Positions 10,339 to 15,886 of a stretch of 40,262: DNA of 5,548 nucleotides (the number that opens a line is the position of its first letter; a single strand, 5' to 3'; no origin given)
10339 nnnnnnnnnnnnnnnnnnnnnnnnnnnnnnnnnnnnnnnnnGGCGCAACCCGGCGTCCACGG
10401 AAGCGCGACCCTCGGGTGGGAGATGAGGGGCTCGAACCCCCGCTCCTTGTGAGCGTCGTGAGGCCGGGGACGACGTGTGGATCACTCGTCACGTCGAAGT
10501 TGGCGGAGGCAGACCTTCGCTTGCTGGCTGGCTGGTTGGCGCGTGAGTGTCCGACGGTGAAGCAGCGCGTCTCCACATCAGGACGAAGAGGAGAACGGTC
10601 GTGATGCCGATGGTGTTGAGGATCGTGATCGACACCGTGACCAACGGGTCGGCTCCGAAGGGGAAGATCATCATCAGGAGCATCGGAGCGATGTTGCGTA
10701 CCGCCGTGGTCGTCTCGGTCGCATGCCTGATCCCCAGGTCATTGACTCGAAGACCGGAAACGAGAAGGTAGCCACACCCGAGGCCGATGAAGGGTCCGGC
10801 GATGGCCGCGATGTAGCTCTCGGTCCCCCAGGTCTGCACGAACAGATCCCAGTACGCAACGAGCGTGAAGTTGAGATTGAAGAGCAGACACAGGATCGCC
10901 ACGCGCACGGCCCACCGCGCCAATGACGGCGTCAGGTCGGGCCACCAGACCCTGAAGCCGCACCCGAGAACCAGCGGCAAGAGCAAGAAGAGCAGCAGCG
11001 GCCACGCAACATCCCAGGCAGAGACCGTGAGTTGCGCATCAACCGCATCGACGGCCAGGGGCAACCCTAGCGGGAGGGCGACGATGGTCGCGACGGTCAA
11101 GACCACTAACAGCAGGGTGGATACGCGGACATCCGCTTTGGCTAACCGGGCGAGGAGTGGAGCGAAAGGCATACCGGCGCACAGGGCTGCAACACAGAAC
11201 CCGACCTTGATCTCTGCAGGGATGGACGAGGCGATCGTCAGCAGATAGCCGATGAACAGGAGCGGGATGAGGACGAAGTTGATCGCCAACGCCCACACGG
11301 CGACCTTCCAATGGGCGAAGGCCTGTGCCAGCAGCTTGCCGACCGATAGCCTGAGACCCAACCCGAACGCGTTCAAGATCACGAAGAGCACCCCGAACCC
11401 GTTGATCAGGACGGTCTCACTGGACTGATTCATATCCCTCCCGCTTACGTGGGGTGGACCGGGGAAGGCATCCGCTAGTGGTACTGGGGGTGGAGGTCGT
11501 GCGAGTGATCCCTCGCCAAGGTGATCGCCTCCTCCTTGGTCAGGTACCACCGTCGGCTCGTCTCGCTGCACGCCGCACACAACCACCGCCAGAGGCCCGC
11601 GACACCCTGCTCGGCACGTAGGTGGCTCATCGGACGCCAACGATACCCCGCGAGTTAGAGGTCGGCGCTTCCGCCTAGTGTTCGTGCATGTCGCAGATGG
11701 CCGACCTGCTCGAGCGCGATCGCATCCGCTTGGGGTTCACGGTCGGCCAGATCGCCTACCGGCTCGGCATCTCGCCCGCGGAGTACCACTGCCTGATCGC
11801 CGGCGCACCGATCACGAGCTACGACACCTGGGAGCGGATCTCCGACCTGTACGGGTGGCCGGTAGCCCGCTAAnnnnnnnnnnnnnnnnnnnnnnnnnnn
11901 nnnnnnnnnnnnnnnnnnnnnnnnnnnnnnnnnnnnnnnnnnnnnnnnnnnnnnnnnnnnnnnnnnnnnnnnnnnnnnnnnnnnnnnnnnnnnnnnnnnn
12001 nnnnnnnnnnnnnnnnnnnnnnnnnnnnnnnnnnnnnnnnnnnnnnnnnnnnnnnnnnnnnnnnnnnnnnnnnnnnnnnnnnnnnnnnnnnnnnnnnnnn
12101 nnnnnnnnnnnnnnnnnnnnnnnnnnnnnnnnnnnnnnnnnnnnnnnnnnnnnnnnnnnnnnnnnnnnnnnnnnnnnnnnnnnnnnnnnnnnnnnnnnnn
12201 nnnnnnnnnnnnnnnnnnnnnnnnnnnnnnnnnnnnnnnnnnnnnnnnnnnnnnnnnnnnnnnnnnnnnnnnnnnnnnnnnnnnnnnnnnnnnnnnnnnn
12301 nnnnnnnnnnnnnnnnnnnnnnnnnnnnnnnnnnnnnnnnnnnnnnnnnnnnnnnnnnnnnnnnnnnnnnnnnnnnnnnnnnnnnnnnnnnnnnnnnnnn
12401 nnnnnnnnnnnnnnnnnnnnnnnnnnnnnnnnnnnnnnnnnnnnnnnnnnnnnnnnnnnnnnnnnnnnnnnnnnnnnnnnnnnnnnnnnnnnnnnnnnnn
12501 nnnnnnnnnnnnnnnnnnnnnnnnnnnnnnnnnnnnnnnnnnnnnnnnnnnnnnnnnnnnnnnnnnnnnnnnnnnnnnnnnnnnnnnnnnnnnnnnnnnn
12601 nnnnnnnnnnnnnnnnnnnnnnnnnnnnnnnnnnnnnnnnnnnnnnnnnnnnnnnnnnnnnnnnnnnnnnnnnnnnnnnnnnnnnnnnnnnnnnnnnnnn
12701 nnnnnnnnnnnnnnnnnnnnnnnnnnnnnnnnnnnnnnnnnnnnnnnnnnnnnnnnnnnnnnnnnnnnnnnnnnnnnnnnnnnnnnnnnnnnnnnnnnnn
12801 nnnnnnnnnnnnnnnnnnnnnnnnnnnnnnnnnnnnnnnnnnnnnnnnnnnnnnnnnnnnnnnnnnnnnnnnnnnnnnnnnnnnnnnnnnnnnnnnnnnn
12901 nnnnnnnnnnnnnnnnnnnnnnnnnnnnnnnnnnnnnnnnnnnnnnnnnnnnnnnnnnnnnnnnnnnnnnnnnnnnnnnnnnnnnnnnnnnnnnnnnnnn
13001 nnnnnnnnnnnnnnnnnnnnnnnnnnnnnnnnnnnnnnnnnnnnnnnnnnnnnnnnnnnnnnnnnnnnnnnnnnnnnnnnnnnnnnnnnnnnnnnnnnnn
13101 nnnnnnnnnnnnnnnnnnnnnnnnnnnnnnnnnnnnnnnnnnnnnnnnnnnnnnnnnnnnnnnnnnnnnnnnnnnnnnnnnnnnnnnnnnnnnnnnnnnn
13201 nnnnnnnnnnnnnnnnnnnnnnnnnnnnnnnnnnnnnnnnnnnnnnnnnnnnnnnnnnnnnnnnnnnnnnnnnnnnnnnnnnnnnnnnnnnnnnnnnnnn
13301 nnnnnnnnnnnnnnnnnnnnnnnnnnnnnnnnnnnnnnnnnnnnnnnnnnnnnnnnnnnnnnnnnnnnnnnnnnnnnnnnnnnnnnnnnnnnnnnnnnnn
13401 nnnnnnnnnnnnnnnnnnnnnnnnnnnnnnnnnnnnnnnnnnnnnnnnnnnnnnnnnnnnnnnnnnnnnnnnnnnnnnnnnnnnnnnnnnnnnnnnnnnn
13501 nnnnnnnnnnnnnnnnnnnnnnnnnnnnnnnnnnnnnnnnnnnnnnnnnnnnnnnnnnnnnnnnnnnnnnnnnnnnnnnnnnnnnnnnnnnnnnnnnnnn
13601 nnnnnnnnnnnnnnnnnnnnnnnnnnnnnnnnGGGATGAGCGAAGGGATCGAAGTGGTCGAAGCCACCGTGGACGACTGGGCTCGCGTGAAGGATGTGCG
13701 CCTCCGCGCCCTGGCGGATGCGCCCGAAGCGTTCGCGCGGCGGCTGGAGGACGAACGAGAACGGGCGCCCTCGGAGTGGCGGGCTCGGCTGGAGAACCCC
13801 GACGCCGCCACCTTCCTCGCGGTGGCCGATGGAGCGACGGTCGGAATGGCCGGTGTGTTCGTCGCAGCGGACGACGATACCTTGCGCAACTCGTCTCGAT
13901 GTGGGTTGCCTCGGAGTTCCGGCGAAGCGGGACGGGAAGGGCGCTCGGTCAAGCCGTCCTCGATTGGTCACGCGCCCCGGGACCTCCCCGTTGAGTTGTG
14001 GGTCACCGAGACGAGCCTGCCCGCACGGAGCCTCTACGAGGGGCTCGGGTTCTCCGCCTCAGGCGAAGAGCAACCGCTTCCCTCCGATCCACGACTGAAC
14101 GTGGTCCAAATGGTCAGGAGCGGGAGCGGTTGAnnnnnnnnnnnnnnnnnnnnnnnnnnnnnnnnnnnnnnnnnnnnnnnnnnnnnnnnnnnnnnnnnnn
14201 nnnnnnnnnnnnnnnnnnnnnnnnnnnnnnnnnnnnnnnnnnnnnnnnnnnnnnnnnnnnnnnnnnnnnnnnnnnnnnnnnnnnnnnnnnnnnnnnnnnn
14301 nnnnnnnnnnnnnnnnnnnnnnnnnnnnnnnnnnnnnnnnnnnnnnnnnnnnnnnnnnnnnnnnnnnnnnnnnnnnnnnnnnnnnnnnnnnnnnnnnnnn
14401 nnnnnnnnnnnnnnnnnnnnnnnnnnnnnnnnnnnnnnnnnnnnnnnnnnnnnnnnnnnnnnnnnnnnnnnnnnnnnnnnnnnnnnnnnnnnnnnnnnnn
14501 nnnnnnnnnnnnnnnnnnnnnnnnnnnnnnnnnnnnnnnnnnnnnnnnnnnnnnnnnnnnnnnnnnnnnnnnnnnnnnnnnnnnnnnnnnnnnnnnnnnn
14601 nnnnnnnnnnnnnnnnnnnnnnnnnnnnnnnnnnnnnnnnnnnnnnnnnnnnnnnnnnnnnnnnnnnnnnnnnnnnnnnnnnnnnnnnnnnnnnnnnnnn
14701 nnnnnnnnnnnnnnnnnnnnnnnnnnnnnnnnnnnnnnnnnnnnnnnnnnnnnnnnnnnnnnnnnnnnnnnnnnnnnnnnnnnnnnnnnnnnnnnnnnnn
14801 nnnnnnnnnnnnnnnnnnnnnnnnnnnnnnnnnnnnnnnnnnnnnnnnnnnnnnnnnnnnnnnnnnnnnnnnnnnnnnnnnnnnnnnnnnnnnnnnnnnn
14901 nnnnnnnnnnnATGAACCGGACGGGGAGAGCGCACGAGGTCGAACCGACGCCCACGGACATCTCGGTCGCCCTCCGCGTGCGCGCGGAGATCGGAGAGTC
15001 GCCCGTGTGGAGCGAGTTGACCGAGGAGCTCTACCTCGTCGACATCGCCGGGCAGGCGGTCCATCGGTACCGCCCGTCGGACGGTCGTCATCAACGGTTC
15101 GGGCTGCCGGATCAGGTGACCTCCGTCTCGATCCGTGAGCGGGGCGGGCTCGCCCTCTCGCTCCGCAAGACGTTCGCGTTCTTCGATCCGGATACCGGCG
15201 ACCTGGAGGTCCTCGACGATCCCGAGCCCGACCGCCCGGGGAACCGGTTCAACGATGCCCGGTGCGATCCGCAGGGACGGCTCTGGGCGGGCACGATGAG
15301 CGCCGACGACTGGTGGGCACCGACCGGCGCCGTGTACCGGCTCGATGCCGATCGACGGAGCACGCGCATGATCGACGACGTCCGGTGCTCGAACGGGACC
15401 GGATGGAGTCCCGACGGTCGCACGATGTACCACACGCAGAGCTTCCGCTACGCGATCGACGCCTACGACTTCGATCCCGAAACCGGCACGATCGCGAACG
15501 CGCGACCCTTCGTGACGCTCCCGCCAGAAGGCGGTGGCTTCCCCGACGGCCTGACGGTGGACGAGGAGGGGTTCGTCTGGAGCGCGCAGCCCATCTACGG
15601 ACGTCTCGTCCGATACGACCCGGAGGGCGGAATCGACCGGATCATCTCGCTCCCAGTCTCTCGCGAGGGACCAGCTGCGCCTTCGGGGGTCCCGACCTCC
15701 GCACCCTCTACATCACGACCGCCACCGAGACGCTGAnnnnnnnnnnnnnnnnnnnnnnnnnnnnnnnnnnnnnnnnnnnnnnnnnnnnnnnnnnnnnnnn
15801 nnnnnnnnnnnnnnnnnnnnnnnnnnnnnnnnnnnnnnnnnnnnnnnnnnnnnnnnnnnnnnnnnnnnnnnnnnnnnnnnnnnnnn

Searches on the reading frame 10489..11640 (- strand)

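Call 17: search_protein_families(library=pfam, proteins=[window:10489-11640:-], max_evalue=0.01)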
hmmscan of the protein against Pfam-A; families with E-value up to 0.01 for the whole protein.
window:10489-11640:- (383 aa): 2 families
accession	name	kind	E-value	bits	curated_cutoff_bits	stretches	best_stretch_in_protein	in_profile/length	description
PF13593.11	SBF_like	-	2.7e-11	43.8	25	1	91-254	41-202/313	SBF-like CPA transporter family (DUF4137)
PF01758.21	SBF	-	8.2e-11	42.4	24.3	1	85-253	2-178/191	Sodium Bile acid symporter family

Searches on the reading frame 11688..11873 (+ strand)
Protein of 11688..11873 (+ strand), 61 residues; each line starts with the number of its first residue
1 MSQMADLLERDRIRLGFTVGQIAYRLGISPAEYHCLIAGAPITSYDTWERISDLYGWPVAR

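Call 17: search_protein_families(library=pfam, proteins=[window:11688-11873:+], max_evalue=0.01)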
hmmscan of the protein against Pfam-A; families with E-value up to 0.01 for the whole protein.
window:11688-11873:+ (61 aa): 1 family
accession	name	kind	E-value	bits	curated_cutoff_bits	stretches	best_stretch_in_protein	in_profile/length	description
PF13560.12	HTH_31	-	2.3e-07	31.5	27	1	3-59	1-58/64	Helix-turn-helix domain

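Call 77: search_protein_families(library=pfam, proteins=[window:11688-11873:+], max_evalue=0.1)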
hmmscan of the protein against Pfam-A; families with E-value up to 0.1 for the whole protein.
window:11688-11873:+ (61 aa): 5 families
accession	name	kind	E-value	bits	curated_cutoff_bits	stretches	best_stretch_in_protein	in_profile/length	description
PF13560.12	HTH_31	-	2.3e-07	31.5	27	1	3-59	1-58/64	Helix-turn-helix domain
PF12844.13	HTH_19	-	0.028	14.8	30.2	1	12-57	8-53/64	Helix-turn-helix domain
PF01381.28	HTH_3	-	0.044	14.3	23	1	9-56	2-49/55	Helix-turn-helix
PF13613.12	HTH_Tnp_4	-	0.084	12.9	27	0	12-34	15-37/53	Helix-turn-helix of DDE superfamily endonuclease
PF01476.26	LysM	-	0.097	13.1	20.9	0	46-60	7-21/43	LysM domain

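Call 78: search_protein_families(library=phrogs, proteins=[window:11688-11873:+], max_evalue=0.01)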
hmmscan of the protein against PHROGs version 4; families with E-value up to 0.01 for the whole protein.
window:11688-11873:+ (61 aa): 1 family
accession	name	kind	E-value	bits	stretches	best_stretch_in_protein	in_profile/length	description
phrog_7241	-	transcription regulation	0.0023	19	1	11-60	69-118/122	transcriptional regulator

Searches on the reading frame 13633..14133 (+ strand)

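Call 17: search_protein_families(library=pfam, proteins=[window:13633-14133:+], max_evalue=0.01)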
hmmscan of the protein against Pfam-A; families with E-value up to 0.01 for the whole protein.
window:13633-14133:+ (166 aa): 1 family
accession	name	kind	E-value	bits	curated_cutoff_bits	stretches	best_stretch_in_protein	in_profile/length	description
PF00583.31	Acetyltransf_1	-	0.0072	17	20.7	0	39-80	14-55/116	Acetyltransferase (GNAT) family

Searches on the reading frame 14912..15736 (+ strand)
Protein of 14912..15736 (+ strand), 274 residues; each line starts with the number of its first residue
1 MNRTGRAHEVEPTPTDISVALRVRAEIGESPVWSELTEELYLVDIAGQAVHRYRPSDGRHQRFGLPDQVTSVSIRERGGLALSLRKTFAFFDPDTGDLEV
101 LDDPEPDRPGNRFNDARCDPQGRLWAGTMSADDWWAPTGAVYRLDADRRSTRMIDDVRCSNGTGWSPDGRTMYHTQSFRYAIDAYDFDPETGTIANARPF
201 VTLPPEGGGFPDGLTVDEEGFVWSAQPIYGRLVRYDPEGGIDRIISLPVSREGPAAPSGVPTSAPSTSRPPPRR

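Call 17: search_protein_families(library=pfam, proteins=[window:14912-15736:+], max_evalue=0.01)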
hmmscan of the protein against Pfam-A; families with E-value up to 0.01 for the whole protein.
window:14912-15736:+ (274 aa): 2 families
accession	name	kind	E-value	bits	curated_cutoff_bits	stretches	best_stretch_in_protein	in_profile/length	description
PF08450.18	SGL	-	1.7e-69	234.6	26.3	1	27-251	1-226/246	SMP-30/Gluconolactonase/LRE-like region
PF07494.17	Reg_prop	-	0.0018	18.7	20.4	0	109-129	3-23/24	Two component regulator propeller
